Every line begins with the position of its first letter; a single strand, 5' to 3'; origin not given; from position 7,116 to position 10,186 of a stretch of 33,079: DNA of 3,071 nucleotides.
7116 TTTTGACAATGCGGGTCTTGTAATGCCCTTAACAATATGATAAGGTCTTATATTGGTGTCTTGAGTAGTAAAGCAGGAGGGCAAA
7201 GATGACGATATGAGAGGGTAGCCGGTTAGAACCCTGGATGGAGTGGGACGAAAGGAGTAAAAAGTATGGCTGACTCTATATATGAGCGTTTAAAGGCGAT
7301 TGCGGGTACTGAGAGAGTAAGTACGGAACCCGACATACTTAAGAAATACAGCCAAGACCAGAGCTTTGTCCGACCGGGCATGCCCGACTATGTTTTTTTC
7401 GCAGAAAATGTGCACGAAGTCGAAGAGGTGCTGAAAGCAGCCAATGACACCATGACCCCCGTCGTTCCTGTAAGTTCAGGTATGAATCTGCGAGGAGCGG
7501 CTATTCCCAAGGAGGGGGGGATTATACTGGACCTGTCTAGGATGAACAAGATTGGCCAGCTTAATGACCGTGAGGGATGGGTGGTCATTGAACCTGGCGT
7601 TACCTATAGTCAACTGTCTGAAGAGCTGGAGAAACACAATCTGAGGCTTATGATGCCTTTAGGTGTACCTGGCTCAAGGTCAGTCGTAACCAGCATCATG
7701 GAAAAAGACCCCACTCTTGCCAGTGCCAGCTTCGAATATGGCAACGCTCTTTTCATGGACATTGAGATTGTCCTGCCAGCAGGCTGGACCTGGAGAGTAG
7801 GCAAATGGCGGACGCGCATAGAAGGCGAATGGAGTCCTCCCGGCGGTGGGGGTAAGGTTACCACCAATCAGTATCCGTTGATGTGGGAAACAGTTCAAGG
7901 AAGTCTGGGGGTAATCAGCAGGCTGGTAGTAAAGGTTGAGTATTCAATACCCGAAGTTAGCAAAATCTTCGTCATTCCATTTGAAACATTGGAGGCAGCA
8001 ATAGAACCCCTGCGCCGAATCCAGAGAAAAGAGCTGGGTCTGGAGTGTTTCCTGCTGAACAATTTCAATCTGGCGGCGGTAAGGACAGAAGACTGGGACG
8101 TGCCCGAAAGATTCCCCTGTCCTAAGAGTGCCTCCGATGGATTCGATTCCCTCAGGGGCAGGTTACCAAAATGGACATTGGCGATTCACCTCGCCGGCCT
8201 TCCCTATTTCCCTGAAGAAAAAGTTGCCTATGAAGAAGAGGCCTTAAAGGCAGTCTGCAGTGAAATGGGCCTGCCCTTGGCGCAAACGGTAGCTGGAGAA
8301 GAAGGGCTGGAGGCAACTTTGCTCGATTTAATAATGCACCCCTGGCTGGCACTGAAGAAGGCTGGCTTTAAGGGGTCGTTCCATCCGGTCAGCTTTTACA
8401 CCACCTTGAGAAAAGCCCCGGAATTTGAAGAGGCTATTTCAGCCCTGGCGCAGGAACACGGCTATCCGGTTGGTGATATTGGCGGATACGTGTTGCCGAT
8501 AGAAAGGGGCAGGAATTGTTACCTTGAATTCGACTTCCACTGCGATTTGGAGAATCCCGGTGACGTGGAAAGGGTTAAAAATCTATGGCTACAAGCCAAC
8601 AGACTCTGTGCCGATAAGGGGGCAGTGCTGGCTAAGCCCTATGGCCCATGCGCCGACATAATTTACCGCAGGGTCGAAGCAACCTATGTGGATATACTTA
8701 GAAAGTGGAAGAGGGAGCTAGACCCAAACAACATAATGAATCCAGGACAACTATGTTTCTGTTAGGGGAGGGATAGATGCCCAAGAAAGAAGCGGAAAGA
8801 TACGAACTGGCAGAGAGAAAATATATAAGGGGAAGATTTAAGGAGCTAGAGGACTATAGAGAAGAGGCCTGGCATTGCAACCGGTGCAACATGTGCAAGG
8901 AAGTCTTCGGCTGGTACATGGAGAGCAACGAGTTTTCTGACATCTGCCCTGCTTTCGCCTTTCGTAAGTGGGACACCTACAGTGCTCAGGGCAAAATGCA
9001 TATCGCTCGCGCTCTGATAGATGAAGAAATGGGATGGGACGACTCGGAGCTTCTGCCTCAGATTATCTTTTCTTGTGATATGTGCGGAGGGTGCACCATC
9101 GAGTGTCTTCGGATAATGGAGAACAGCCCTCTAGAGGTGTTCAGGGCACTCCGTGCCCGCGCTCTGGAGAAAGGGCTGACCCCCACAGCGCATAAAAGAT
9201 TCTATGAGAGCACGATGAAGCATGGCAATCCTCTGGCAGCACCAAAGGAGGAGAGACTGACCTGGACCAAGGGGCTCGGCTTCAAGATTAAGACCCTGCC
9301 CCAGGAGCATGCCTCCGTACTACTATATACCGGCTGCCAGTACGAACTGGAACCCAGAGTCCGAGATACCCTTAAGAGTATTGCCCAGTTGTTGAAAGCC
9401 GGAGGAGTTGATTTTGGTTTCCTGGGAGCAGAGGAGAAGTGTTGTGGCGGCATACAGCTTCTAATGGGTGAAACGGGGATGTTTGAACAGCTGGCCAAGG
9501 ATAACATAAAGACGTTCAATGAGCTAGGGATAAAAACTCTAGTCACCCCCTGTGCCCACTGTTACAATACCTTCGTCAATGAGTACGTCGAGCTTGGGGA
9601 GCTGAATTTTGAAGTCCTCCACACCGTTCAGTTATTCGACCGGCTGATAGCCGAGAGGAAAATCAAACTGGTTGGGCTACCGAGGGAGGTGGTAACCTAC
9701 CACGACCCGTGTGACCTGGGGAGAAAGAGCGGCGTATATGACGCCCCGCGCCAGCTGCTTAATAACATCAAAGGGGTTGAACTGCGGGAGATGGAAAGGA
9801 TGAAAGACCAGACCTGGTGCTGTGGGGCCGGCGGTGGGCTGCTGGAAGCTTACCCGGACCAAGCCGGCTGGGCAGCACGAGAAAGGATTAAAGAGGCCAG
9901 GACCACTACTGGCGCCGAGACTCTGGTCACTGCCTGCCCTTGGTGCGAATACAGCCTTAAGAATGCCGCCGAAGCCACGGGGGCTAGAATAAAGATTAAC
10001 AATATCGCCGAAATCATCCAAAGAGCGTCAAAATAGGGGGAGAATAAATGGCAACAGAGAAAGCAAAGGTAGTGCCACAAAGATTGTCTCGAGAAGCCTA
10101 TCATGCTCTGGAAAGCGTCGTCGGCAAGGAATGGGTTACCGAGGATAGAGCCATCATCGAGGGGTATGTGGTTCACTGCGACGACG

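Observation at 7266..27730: Two inverted paralogous modules (flavoprotein, CCG Fe-S protein, flavoprotein) plus a partial third: five VAO/GlcD-type proteins within 20 kb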

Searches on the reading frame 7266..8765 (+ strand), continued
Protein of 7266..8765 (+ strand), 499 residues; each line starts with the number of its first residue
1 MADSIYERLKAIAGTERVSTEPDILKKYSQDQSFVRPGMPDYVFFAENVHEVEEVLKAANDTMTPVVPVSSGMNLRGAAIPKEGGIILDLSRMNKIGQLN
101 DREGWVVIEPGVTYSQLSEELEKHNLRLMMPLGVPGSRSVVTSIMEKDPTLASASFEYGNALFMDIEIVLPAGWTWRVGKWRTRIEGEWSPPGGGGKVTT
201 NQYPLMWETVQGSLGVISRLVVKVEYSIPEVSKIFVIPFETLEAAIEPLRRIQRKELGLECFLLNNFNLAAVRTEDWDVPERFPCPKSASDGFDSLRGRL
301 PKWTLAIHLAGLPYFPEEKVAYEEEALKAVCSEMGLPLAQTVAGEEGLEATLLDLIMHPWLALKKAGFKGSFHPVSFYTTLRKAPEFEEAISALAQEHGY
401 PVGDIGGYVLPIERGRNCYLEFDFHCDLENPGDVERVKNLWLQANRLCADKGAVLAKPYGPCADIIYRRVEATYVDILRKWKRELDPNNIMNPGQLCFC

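Call 84: search_solved_structures(query=A4, max_evalue=0.001, show_alignments=4)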
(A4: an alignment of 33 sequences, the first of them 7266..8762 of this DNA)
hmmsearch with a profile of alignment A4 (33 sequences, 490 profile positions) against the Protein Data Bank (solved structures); distinct sequences matched with E-value up to 0.001: 51.
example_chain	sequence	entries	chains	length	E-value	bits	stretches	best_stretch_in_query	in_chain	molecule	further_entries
8jdc_A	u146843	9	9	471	3.6e-39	137.7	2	4-247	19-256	Probable D-lactate dehydrogenase, mitochondrial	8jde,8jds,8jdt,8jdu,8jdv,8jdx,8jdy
8jdb_A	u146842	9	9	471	6.5e-39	136.9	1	4-247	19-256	Probable D-lactate dehydrogenase, mitochondrial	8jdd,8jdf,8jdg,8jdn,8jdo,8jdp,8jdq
1wve_A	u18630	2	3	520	3.6e-38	134.4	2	5-242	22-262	4-cresol dehydrogenase [hydroxylating] flavoprotein subunit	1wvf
1dii_A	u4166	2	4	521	3.6e-38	134.4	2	5-242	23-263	P-CRESOL METHYLHYDROXYLASE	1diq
9ffk_A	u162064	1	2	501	8.5e-37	129.9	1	6-487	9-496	FAD-binding oxidoreductase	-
9fge_A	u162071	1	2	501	1.4e-36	129.2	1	6-487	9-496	FAD-binding oxidoreductase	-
8s7p_A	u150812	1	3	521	1.3e-34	122.6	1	5-242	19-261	Oxidoreductase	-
8s7t_A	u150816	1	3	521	3.5e-34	121.3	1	5-242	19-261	Oxidoreductase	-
8s7r_A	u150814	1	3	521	3.6e-34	121.2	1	5-242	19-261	Oxidoreductase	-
8s7w_A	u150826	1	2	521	6.2e-34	120.4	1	5-242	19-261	Oxidoreductase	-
8s7q_A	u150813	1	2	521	7.6e-34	120.2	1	5-242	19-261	Oxidoreductase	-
8s7n_A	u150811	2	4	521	7.7e-34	120.1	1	5-242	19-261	Oxidoreductase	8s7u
8s7s_A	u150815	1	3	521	7.9e-34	120.1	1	5-242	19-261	Oxidoreductase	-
8bam_A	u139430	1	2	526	2.6e-33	118.4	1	5-240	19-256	Probable vanillyl-alcohol oxidase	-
7ywv_A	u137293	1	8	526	2.8e-33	118.3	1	5-240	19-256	Probable vanillyl-alcohol oxidase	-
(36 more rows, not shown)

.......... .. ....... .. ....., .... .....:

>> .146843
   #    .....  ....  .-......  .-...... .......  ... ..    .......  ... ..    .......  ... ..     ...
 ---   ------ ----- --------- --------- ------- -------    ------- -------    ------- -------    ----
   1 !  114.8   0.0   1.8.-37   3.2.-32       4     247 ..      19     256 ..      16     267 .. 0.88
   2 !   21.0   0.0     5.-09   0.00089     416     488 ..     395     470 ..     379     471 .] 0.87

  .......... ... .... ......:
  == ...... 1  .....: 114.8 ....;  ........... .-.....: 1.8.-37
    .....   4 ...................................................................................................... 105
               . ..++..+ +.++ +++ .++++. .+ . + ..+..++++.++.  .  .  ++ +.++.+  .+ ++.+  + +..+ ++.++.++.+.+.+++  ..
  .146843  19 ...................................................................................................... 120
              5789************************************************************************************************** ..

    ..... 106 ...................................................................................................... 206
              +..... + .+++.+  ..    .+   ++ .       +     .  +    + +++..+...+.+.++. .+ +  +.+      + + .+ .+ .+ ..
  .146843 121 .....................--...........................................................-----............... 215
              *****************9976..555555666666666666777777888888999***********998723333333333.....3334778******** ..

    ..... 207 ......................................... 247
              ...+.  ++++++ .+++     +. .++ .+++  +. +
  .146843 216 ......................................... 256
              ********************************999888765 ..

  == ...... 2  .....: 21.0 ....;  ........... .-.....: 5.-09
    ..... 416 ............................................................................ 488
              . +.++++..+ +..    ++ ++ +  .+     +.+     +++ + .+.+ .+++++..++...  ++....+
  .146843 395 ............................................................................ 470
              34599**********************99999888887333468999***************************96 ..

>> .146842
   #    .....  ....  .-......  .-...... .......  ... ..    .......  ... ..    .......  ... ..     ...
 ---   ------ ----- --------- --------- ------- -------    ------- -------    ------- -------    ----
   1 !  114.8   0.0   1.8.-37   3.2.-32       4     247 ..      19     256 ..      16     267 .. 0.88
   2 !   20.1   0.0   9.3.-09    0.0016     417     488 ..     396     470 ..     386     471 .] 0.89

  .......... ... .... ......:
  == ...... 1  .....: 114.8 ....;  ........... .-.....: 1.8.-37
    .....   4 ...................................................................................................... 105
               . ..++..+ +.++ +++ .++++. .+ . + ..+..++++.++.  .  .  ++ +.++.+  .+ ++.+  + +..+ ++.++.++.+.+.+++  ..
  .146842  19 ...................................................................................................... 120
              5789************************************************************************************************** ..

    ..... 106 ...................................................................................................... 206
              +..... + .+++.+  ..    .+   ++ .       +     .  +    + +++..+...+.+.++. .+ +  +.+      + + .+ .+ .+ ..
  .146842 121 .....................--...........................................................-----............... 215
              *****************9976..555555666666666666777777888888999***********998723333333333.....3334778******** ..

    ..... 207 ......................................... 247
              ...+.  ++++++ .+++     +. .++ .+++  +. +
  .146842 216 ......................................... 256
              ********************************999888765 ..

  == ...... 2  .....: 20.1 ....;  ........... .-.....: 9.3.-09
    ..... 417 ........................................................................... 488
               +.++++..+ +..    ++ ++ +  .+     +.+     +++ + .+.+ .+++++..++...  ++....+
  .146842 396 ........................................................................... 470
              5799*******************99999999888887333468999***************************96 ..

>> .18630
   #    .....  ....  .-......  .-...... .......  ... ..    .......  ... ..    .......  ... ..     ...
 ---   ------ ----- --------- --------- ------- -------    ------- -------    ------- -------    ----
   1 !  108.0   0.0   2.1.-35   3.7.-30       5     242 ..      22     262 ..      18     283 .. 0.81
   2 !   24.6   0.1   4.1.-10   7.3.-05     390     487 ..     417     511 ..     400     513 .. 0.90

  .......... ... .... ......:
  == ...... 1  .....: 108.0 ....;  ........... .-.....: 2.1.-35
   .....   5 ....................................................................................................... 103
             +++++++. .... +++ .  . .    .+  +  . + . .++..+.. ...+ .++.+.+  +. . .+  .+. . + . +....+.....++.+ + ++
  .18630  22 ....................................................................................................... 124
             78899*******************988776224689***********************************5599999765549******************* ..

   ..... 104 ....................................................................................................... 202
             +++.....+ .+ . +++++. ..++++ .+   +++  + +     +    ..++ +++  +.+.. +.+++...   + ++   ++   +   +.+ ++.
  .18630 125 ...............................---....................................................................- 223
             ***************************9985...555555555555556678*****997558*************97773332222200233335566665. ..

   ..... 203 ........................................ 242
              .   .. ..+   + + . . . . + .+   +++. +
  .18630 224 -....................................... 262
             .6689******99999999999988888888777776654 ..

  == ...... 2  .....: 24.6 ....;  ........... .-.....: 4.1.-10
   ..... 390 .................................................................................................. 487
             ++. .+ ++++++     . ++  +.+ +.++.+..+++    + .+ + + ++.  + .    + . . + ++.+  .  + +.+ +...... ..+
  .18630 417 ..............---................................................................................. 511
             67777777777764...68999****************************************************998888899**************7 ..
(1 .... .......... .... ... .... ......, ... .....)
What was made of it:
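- Tried and rejected: A profile search was needed (call 84).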

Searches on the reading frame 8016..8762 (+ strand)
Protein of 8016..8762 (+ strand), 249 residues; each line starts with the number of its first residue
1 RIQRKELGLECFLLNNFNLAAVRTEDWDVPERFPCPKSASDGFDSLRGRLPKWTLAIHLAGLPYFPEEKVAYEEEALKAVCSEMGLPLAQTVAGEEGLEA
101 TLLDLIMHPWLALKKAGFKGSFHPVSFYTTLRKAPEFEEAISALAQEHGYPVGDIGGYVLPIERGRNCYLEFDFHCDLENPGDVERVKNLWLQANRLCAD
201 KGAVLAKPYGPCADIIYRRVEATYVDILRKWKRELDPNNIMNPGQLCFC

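Call 83: search_solved_structures(query=window:8016-8762:+, max_evalue=10, show_alignments=5)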
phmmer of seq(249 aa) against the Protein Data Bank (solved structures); distinct sequences matched with E-value up to 10: 1.
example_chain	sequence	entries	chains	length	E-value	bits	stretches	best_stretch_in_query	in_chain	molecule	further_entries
9h4x_A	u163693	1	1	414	1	11.9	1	39-104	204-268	Glycerol-1-phosphate dehydrogenase [NAD(P)+]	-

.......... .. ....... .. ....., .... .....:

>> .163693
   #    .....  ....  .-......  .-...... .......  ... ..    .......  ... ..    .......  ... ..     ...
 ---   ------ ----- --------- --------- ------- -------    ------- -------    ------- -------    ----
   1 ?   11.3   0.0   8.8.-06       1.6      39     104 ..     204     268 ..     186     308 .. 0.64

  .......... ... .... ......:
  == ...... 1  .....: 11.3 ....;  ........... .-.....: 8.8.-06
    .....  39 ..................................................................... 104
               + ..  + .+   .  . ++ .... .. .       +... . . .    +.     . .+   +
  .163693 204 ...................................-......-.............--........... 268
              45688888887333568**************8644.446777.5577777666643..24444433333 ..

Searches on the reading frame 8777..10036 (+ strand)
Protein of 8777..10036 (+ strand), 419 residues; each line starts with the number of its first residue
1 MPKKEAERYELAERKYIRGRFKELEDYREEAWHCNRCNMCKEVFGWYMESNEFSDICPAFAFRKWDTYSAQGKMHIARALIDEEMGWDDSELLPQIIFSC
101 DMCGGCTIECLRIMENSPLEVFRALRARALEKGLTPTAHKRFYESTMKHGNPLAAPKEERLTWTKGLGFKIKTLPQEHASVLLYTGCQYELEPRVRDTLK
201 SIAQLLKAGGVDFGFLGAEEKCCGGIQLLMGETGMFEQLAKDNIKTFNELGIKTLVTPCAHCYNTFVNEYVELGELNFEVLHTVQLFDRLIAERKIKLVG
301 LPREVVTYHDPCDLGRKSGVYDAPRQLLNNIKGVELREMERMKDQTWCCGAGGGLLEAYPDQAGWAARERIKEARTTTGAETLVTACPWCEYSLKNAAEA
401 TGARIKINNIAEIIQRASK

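Call 3: search_protein_families(library=pfam, proteins=[window:8777-10036:+])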
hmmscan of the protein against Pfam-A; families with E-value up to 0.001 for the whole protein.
window:8777-10036:+ (419 aa): 2 families
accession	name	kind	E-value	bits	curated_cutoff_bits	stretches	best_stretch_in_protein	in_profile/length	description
PF02754.22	CCG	-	6.5e-34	116.3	20.6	2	306-395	1-85/85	Cysteine-rich domain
PF13183.11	Fer4_8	-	7.4e-06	26.9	27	1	33-110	4-64/68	4Fe-4S dicluster domain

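Call 5: search_protein_families(library=ncbifam, proteins=[window:8777-10036:+], max_evalue=0.001)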
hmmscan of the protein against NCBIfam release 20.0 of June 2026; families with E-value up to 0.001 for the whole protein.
window:8777-10036:+ (419 aa): 12 families
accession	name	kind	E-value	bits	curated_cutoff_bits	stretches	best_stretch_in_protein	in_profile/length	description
NF004898.0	PRK06259.1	equivalog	3.3e-52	177.7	385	1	89-417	177-487/488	fumarate reductase (CoM/CoB) subunit TfrB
NF045670.1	quin_L_LdhH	equivalog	4.4e-34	117.8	800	1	174-414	462-705/706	L-lactate dehydrogenase (quinone) large subunit LdhH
NF045663.1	diclust_near_Sec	equivalog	7.1e-23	80.6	530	1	91-396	346-620/759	pyridine nucleotide-disulfide oxidoreductase/dicluster-binding protein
NF045724.1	ferredox_TmcB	equivalog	1.7e-22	79.6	735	1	192-415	196-425/430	electron transfer complex ferredoxin TmcB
NF045711.1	sulf_resp_HmcF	equivalog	6.5e-15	54.9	750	1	274-407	303-438/457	sulfate respiration complex iron-sulfur protein HmcF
NF045796.1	DsrK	equivalog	1.9e-14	53.2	400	1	198-357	210-376/453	sulfate reduction electron transfer complex DsrMKJOP subunit DsrK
NF008369.0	PRK11168.1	equivalog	3.7e-13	49.1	278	1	172-399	160-385/401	anaerobic glycerol-3-phosphate dehydrogenase subunit C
NF008434.0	PRK11274.1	equivalog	2e-08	33.6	333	1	173-400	162-394/409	glycolate oxidase subunit GlcF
TIGR03379.1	glycerol3P_GlpC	equivalog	1.1e-07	31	279.9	1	180-400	163-383/397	anaerobic glycerol-3-phosphate dehydrogenase subunit GlpC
TIGR03288.1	CoB_CoM_SS_B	equivalog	7e-07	28.8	345.15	1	340-392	184-235/290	CoB--CoM heterodisulfide reductase subunit B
TIGR03290.1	CoB_CoM_SS_C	equivalog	0.00016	21.7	160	0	78-155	26-101/144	CoB--CoM heterodisulfide reductase subunit C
NF041779.1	hetero_SS_HdrC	equivalog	0.00066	19.2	350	0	79-143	55-117/198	ferredoxin:CoB-CoM heterodisulfide reductase subunit HdrC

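Call 12: search_solved_structures(query=window:8777-10036:+, max_evalue=0.01)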
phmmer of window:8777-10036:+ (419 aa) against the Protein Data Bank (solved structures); distinct sequences matched with E-value up to 0.01: 6.
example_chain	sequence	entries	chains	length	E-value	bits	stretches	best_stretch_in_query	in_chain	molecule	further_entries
9ojn_A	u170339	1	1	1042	2.5e-47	165.1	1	90-407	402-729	Iron-sulfur-binding reductase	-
8rvv_B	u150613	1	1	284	9.2e-07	31.5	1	326-392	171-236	H(2):CoB-CoM heterodisulfide,ferredoxin reductase subunit B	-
8rvu_b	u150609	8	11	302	1.1e-06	31.2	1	326-392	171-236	H(2):CoB-CoM heterodisulfide,ferredoxin reductase subunit B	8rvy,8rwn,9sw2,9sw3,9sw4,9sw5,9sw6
9sfi_C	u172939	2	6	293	5.5e-06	28.9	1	337-394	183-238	H(2)/formate:CoB-CoM heterodisulfide,ferredoxin reductase subunit B2 | Heterodisulfide reductase subunit B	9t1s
5odc_B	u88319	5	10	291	0.0042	19.4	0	342-393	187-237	Heterodisulfide reductase, subunit B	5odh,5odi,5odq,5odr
9fla_A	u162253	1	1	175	0.0073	18.6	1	6-116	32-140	Luciferase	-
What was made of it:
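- Closest known: HdrD / TfrB / GlpC / DsrK-type CCG iron-sulfur proteins. Same: It also matches PDB 9ojn "iron-sulfur-binding reductase" at E 2.5e-47 (call 12).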
